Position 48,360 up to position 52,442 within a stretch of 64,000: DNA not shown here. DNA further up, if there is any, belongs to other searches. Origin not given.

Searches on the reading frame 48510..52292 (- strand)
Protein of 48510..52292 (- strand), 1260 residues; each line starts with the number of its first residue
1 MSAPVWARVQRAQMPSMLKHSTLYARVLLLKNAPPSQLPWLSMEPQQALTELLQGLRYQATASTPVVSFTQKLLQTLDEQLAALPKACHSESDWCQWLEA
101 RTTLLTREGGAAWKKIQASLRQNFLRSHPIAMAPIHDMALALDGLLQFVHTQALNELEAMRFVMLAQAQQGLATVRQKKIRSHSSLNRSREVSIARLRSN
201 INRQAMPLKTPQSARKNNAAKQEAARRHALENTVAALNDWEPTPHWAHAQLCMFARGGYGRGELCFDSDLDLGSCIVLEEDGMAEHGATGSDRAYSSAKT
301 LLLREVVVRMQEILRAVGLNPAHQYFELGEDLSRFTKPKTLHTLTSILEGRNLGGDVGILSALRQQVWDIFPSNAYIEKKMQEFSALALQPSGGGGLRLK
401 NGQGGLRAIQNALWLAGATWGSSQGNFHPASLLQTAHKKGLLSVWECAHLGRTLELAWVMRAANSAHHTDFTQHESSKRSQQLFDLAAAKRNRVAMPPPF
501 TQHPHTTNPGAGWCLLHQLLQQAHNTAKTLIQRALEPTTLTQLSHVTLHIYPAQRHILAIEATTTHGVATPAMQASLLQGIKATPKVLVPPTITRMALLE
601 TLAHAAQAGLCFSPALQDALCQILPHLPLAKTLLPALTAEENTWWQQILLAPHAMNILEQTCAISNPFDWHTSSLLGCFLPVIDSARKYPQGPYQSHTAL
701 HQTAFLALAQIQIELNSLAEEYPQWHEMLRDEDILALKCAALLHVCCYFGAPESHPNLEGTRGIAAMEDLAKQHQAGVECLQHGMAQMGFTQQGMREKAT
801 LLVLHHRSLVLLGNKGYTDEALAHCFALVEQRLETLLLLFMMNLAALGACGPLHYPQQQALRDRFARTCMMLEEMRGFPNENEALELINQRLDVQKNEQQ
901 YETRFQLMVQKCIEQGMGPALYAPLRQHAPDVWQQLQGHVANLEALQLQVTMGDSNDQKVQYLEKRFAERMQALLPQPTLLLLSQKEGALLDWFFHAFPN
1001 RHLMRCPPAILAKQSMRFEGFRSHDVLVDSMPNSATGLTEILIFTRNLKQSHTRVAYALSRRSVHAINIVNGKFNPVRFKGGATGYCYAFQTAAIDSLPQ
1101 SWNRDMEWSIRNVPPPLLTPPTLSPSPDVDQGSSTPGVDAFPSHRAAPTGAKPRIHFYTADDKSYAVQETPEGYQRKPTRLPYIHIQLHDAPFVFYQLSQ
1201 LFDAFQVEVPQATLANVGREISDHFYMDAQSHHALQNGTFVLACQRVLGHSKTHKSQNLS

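Call 5: search_protein_families(library=pfam, proteins=[window:48510-52292:-], max_evalue=0.01)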
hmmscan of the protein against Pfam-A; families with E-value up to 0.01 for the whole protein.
window:48510-52292:- (1260 aa): 1 family
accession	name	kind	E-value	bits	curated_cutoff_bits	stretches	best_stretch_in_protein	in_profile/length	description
PF08335.16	GlnD_UR_UTase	-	0.002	18.6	21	1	399-462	28-83/141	GlnD PII-uridylyltransferase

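Call 13: search_protein_families(library=ncbifam, proteins=[window:48510-52292:-], max_evalue=0.001)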
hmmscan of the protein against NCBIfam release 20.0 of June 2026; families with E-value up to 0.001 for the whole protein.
window:48510-52292:- (1260 aa): 8 families
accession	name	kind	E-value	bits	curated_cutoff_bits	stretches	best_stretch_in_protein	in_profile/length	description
NF002837.0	PRK03059.1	equivalog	1.3e-10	40.1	1010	1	191-434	8-229/857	[protein-PII] uridylyltransferase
NF003467.0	PRK05092.1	equivalog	5.1e-10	37.7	959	1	165-462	23-299/940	[protein-PII] uridylyltransferase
TIGR01693.1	UTase_glnD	equivalog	2.5e-09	35.9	519.4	1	240-272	33-65/850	[protein-PII] uridylyltransferase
NF003448.0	PRK05007.1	equivalog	1.6e-08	32.9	1255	1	187-463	20-269/884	bifunctional uridylyltransferase/uridylyl-removing protein GlnD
NF001366.0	PRK00275.1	equivalog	1.1e-07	30.2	1299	1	240-461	68-265/895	[protein-PII] uridylyltransferase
NF002895.0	PRK03381.1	equivalog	1.8e-07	29.7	631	0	215-272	22-80/782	[protein-PII] uridylyltransferase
NF002487.0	PRK01759.1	equivalog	1.6e-06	26.6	890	0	956-1071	606-720/862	bifunctional uridylyltransferase/uridylyl-removing protein GlnD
NF003347.0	PRK04374.1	equivalog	0.00048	18.4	1567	0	247-421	69-226/869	[protein-PII] uridylyltransferase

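Call 15: find_encoding_contigs(protein=window:48510-52292:-, flank=10000, max_places=10)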
Protein window:48510-52292:- (1260 aa): no gene with exactly this product is on record in the collection.
